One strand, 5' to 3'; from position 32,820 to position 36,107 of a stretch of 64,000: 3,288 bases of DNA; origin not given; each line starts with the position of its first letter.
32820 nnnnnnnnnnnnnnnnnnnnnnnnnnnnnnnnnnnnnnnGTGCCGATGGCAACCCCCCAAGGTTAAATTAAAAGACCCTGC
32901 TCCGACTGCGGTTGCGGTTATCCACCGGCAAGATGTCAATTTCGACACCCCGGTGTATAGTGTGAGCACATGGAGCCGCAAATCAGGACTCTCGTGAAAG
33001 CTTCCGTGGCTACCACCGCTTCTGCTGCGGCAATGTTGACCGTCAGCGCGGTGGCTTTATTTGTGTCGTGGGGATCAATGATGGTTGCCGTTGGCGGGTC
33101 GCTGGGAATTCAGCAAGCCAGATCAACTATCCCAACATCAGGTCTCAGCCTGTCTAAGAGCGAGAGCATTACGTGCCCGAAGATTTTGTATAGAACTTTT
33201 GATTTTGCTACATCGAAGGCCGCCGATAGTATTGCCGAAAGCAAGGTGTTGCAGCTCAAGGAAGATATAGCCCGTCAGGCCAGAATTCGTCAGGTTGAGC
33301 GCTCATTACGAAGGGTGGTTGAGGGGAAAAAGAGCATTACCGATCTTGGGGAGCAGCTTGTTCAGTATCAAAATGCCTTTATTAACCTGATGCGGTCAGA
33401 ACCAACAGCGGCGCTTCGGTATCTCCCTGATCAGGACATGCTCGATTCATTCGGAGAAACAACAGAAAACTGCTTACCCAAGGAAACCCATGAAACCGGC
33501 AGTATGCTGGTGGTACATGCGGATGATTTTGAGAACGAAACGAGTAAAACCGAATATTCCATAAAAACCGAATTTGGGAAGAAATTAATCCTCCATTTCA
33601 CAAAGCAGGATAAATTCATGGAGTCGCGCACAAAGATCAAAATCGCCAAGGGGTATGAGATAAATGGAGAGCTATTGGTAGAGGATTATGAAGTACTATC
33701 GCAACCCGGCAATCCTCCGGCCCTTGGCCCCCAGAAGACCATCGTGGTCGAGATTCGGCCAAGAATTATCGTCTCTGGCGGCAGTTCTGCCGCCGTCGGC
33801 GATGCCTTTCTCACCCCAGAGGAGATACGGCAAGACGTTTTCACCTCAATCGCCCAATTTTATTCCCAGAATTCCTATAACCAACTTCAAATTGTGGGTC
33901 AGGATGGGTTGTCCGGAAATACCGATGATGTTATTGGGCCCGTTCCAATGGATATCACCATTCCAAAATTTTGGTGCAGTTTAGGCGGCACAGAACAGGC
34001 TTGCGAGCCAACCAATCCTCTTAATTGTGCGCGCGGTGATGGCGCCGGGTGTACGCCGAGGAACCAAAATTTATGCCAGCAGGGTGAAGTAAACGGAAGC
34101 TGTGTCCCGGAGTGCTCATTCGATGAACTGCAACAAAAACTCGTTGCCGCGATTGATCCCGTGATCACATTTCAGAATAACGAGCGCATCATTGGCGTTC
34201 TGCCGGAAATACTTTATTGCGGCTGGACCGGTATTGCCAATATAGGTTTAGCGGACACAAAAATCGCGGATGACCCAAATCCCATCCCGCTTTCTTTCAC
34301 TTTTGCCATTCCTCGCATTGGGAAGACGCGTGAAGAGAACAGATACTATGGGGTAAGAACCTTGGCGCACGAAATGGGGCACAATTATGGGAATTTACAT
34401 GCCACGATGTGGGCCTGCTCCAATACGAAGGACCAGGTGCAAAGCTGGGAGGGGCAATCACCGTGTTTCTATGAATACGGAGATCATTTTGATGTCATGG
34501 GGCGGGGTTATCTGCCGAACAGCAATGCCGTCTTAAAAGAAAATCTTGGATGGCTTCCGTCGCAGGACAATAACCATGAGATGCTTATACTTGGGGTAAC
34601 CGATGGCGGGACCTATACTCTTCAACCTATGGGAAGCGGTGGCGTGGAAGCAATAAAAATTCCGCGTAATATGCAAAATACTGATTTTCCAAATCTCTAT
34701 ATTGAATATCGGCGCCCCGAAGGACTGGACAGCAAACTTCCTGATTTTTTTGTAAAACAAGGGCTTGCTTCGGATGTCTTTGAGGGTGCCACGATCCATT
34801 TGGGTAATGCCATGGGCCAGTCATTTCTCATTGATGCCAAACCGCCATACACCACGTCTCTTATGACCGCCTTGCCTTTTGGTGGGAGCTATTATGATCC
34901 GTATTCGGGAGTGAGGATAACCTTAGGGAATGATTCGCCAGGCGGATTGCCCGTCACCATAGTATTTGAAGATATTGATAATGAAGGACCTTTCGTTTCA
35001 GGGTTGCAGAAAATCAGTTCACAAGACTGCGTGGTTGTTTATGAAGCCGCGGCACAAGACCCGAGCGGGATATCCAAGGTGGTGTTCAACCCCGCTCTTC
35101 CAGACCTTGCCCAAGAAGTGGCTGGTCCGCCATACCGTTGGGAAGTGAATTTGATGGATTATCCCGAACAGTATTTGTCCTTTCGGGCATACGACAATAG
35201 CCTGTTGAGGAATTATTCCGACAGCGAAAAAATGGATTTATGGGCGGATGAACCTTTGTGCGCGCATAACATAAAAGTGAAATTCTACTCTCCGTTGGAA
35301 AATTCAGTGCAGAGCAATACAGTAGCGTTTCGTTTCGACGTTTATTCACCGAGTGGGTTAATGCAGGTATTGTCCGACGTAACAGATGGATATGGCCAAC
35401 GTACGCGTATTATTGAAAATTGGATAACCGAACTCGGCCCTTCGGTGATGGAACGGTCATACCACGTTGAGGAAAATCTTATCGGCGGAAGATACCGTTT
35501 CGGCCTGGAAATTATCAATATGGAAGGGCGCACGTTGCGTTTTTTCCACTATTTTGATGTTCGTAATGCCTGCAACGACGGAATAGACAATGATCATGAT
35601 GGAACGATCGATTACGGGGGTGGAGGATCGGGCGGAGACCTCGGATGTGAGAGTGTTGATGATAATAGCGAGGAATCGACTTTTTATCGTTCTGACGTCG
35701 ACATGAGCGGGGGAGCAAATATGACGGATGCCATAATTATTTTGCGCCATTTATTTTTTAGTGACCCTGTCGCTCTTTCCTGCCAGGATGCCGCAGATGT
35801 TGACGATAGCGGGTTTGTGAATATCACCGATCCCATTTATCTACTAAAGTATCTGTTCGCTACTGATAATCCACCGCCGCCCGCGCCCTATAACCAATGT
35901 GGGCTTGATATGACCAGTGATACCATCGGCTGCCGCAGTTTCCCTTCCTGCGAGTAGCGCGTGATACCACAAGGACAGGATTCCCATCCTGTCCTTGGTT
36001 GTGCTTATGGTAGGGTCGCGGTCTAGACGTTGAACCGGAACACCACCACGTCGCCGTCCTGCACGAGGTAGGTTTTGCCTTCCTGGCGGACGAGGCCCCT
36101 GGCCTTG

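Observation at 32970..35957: Compositionally foreign (AT-rich) zincin metalloprotease gene carrying the resident dockerin-like module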

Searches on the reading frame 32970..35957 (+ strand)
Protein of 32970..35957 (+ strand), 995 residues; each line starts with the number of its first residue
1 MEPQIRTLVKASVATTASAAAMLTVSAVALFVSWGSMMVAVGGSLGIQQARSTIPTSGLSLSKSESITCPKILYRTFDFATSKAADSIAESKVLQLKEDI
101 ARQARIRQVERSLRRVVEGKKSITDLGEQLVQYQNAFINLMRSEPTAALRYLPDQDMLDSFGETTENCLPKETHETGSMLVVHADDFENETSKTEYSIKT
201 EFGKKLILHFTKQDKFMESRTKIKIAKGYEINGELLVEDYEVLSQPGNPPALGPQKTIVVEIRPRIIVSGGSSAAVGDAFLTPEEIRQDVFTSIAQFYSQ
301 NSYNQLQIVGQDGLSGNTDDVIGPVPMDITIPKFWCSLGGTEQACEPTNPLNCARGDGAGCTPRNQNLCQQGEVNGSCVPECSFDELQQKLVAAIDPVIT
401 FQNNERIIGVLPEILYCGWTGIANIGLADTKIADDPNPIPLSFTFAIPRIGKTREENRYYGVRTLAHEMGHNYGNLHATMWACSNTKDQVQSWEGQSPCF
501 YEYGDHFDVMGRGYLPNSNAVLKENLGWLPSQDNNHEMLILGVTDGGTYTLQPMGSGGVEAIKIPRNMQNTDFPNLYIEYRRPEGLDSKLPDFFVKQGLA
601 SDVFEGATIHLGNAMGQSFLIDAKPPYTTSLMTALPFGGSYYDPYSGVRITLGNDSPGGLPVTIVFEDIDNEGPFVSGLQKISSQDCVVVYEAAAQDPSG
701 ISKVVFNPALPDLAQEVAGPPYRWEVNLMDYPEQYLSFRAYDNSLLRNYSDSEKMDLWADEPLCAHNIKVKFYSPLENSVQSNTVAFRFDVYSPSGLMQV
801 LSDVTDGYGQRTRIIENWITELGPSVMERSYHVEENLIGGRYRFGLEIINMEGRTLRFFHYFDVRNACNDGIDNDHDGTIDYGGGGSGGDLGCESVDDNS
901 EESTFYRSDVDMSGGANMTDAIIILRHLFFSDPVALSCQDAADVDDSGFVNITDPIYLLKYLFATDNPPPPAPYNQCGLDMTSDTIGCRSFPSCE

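Call 7: search_protein_families(library=pfam, proteins=[window:32970-35957:+], max_evalue=0.1)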
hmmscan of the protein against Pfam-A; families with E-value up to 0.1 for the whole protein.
window:32970-35957:+ (995 aa): 5 families
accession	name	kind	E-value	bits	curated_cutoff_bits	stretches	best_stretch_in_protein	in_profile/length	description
PF05548.17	Peptidase_M11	-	2.1e-10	40.6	21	1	292-592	36-257/303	Gametolysin peptidase M11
PF00404.24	Dockerin_1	-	0.0077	16.8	22.9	1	908-962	2-56/57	Dockerin type I domain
PF13574.12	Reprolysin_2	-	0.017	15.4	27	1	462-482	126-146/195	Metallo-peptidase family M12B Reprolysin-like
PF13583.11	Reprolysin_4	-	0.042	13.9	22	1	463-497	137-171/203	Metallo-peptidase family M12B Reprolysin-like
PF13688.12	Reprolysin_5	-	0.049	14.3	27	1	459-480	139-160/196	Metallo-peptidase family M12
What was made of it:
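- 33843..34745 (+): M11-like metzincin catalytic domain (residues 292-592). Pfam PF05548 Peptidase_M11, E = 2.1e-10, 40.6 bits against a GA of 21 (call 7).
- On Peptidase_M11 (gametolysin, PF05548): 40.6 bits against a GA of 21, E = 2.1e-10, residues 292-592 (call 7).
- On Type I dockerin (PF00404): The target alone scores 16.8 bits against a GA of 22.9 (call 7).
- Closest known: Non-cellulosomal type-I dockerin modules. Different: The target module alone is below the Pfam cut-off (16.8 against 22.9 bits, call 7).
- Checked: Pfam Dockerin_1 scores the target module below its gathering cut-off (16.8 against 22.9 bits, call 7).
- PF05548 is matched above its gathering cut-off (call 7).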

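Call 12: find_homologous_proteins(query=window:32970-35957:+)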
Query window:32970-35957:+ (995 aa): 4 proteins with E <= 0.001 among 8000 candidates.
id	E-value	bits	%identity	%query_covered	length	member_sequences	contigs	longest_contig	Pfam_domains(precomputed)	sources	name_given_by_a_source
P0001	0.0e+0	2303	100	99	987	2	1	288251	PF05548.18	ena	-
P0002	5.2e-20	89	32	28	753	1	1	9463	PF13688.13,PF05548.18,PF10633.16,PF01835.26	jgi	jgi:M6 family metalloprotease-like protein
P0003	4.1e-11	60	27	25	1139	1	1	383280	PF16640.12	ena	-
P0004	1.0e-10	58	34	15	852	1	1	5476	PF01839.30,PF00404.25,PF13517.13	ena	-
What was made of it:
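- Tried and rejected: The word-indexed homologue search suggested a near-orphan, with only 4 hits (call 12).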

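Call 13: find_encoding_contigs(protein=window:32970-35957:+, flank=10000, max_places=6)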
Protein window:32970-35957:+ (995 aa): no gene with exactly this product is on record in the collection.
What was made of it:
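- Tried and rejected: An exact-sequence lookup of the 995-aa ORF failed, because the database gene call starts at GTG 32994 (call 13).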

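Call 15: find_encoding_contigs(protein=P0001, flank=10000, max_places=4)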
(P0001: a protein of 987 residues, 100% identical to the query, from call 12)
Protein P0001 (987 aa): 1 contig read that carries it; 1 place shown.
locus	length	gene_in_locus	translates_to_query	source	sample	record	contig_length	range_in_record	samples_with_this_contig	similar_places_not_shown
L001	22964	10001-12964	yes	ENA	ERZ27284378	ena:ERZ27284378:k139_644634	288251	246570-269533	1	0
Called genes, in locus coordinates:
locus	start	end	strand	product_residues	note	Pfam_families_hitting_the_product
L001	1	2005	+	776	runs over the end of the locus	PF13491:FtsK_4TM, PF17854:FtsK_alpha, PF01580:FtsK_SpoIIIE, PF09397:FtsK_gamma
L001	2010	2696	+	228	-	PF13560:HTH_31 (weak), PF13413:HTH_25, PF09136:Glucodextran_B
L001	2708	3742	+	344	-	PF00154:RecA_N, PF08423:Rad51, PF21096:RecA_C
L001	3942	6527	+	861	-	-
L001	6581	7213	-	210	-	PF08207:EFP_N, PF01132:EFP, PF09285:Elong-fact-P_C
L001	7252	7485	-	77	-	PF01084:Ribosomal_S18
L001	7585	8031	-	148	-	PF00436:SSB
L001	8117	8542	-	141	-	PF01250:Ribosomal_S6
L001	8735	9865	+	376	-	PF01170:UPF0020, PF03602:Cons_hypoth95 (weak)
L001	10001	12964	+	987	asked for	PF05548:Peptidase_M11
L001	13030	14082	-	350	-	PF01926:MMR_HSR1, PF02421:FeoB_N, PF06071:YchF-GTPase_C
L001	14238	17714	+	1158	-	PF17957:Big_7 (faint), PF18884:TSP3_bac (faint), PF19077:Big_13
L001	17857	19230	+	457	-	PF00512:HisKA, PF02518:HATPase_c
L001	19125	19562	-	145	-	-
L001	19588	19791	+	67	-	-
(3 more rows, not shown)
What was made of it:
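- The source is a MEGAHIT-style metagenome contig (k139_644634, call 15).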

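Call 28: search_protein_representatives(protein=window:32970-35669:+)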
Query: 900 residues. Proteins with E-value up to 0.001 (for the whole library): 2988; up to 1e-10: 1048; up to 1e-30: 43. The best 150 are listed.
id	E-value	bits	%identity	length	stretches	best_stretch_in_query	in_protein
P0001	0.0e+00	2075.6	100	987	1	9-900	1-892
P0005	5.9e-112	391.6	35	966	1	4-900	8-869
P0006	2.1e-79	283.9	34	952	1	12-704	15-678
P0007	3.7e-72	259.9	32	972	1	3-748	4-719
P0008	3.9e-63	230.1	29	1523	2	9-893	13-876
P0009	1.8e-61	224.6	34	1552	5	128-882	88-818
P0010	2.0e-53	197.9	34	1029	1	17-745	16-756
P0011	4.6e-46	173.6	32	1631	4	386-745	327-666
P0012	2.3e-45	171.3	32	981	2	381-750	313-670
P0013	8.3e-45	169.4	34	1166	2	391-744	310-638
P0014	1.8e-41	158.4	34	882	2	388-746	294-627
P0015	1.3e-40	155.5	36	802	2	382-742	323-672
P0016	2.0e-40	155.0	37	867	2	382-742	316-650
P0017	4.1e-40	153.9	32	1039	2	387-751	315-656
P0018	6.2e-40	153.3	33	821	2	381-748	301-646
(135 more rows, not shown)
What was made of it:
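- Tried and rejected: The exhaustive HMMER search found 2,988 relatives (call 28).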

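Call 30: find_encoding_contigs(protein=P0005, flank=10000, max_places=4)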
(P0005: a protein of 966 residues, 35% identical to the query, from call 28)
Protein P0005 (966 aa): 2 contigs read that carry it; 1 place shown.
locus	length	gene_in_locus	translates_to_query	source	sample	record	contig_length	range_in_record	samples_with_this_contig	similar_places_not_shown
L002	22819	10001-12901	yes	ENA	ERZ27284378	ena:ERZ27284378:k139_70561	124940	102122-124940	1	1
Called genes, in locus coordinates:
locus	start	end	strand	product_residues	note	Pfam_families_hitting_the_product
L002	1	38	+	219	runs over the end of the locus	PF00702:Hydrolase, PF12710:HAD (weak), PF13419:HAD_2, PF13242:Hydrolase_like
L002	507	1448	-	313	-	-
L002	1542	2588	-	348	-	PF18152:DAHP_snth_FXD, PF00793:DAHP_synth_1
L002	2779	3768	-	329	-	PF13398:Peptidase_M50B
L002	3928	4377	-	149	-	PF08502:LeuA_dimer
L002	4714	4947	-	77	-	-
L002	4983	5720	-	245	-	-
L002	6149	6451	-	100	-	-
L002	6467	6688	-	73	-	-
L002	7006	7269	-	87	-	-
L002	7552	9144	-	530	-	PF00682:HMGL-like, PF22617:HCS_D2, PF08502:LeuA_dimer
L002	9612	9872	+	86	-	PF00404:Dockerin_1 (weak)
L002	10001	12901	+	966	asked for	PF17957:Big_7 (weak), PF00404:Dockerin_1 (weak)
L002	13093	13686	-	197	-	PF00334:NDK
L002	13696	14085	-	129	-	PF00072:Response_reg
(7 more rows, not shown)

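Call 32: find_encoding_contigs(protein=P0006, flank=10000, max_places=3)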
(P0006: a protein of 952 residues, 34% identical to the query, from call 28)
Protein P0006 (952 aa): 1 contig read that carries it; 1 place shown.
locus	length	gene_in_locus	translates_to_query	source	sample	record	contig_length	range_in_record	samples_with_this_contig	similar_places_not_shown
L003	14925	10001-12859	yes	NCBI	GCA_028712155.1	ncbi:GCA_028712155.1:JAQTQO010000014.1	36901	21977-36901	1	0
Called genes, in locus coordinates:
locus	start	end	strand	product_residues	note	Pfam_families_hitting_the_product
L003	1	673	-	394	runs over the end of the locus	PF01408:GFO_IDH_MocA, PF22725:GFO_IDH_MocA_C3, PF02894:GFO_IDH_MocA_C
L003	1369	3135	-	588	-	PF00664:ABC_membrane, PF00005:ABC_tran, PF02463:SMC_N (weak)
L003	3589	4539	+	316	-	PF00696:AA_kinase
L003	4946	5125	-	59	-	-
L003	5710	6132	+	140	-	PF01502:PRA-CH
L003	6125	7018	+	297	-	PF01634:HisG, PF08029:HisG_C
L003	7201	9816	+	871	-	PF01839:FG-GAP (faint), PF12708:Pect-lyase_RHGA_epim, PF13517:FG-GAP_3 (weak)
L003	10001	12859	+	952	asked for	PF00404:Dockerin_1 (faint)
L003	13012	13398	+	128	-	-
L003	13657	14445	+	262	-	PF00215:OMPdecase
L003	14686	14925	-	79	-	?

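Call 33: find_encoding_contigs(protein=P0007, flank=10000, max_places=3)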
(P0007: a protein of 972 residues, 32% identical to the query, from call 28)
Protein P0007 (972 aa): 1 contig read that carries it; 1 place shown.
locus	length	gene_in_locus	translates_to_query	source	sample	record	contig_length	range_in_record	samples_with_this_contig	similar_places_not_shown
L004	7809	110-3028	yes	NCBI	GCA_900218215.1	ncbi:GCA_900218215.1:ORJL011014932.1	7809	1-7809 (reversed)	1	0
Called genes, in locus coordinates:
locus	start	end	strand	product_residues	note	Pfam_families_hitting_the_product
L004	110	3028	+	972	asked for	PF00404:Dockerin_1 (weak)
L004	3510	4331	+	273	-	PF01791:DeoC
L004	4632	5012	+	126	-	PF00072:Response_reg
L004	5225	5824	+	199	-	PF00334:NDK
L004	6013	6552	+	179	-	-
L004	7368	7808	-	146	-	?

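Call 34: find_encoding_contigs(protein=P0008, flank=10000, max_places=3)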
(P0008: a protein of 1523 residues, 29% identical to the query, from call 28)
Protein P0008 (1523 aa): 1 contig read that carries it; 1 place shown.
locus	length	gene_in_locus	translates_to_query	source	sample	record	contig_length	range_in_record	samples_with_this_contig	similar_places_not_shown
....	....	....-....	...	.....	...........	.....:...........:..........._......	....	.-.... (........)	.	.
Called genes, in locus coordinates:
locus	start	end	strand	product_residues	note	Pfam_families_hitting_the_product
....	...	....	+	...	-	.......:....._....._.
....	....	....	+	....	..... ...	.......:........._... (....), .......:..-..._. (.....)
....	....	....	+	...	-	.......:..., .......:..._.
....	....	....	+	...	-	-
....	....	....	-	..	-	-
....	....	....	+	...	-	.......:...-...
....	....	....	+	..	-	?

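Call 35: find_encoding_contigs(protein=P0010, flank=10000, max_places=3)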
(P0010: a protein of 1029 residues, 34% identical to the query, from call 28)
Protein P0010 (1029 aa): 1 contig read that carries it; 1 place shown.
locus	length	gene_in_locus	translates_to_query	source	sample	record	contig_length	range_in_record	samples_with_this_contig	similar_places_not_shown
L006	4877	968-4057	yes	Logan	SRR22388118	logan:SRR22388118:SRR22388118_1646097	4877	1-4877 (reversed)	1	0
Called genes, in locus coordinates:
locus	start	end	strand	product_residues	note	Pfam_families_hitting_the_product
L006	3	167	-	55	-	?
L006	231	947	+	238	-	-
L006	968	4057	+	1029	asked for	-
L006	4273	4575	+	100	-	PF00404:Dockerin_1 (faint)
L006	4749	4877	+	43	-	?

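Call 40: find_related_loci(query=A2, collection=genome_contigs, flank=10000)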
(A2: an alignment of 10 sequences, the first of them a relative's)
Query A2 (987 aa) in genome_contigs; peptide patterns used: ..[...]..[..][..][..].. (x = any residue, [..] = any of these).
598 stretches matched a pattern (row limit reached: there are more); 512 encode a relative of the query (tblastn E <= 1e-3); the best 80 are kept; 80 distinct loci.
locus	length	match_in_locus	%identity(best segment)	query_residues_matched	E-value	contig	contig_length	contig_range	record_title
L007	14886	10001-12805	27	3-985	2e-88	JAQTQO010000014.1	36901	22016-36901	MAG: Patescibacteria group bacterium isolate STB_141 NODE_2361_length_36901_cov_3.763284_Sandtown_B, whole genome shotgu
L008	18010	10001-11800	25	75-732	1e-44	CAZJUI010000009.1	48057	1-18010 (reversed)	MAG TPA_asm: Candidatus Woesearchaeota archaeon isolate binchicken_co38_527 genome assembly, contig: NODE_1611_length_48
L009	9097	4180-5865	26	51-698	1e-38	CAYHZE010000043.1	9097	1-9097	MAG TPA_asm: uncultured Candidatus Saccharibacteria bacterium isolate ERP119705_co17_184 genome assembly, contig: NODE_1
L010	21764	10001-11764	25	79-734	8e-38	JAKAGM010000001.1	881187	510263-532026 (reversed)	MAG: bacterium isolate WY2.bin33 NODE_1_length_881187_cov_3.460649, whole genome shotgun sequence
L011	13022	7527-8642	28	374-753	4e-32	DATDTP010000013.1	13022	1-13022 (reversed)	MAG TPA_asm: archaeon isolate SMAG_U8034 k141_2364487, whole genome shotgun sequence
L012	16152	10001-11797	23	75-736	3e-31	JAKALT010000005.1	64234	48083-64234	MAG: bacterium isolate WY5.bin133 NODE_671_length_64234_cov_2.010124, whole genome shotgun sequence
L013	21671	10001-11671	28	57-698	6e-56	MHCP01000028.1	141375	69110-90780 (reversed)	MAG: Candidatus Woykebacteria bacterium RBG_13_40_15 RBG_13_scaffold_5, whole genome shotgun sequence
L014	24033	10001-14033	25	79-736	7e-31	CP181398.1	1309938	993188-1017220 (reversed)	MAG: Candidatus Kerfeldbacteria bacterium isolate MKparc4 chromosome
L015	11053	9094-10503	23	84-656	2e-28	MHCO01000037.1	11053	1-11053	MAG: Candidatus Woykebacteria bacterium GWB1_45_5 gwb1_scaffold_4675, whole genome shotgun sequence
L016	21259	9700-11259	24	115-657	1e-27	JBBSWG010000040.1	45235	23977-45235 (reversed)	MAG: Nanoarchaeota archaeon isolate H51-bin332_1 H51_bin332_1_000000000040, whole genome shotgun sequence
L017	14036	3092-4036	26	233-644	4e-27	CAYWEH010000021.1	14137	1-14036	MAG TPA_asm: uncultured Gammaproteobacteria bacterium isolate ERP125453_co1_536 genome assembly, contig: NODE_4584_lengt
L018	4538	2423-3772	26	113-656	3e-27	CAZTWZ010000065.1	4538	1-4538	MAG TPA_asm: uncultured Candidatus Saccharibacteria bacterium isolate binchicken_co172_94 genome assembly, contig: NODE_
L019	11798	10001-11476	24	126-698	7e-27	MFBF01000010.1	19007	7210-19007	MAG: Candidatus Curtissbacteria bacterium RIFCSPHIGHO2_02_FULL_42_15 rifcsphigho2_02_scaffold_15639, whole genome shotgu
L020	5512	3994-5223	26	161-645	9e-27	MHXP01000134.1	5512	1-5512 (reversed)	MAG: Planctomycetes bacterium GWA2_39_15 gwa2_scaffold_36967, whole genome shotgun sequence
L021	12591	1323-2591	25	129-617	1e-26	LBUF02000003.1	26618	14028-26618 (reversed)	MAG: Parcubacteria group bacterium GW2011_GWA2_38_13b GWA2_OD1-rel_38_13_curated_11, whole genome shotgun sequence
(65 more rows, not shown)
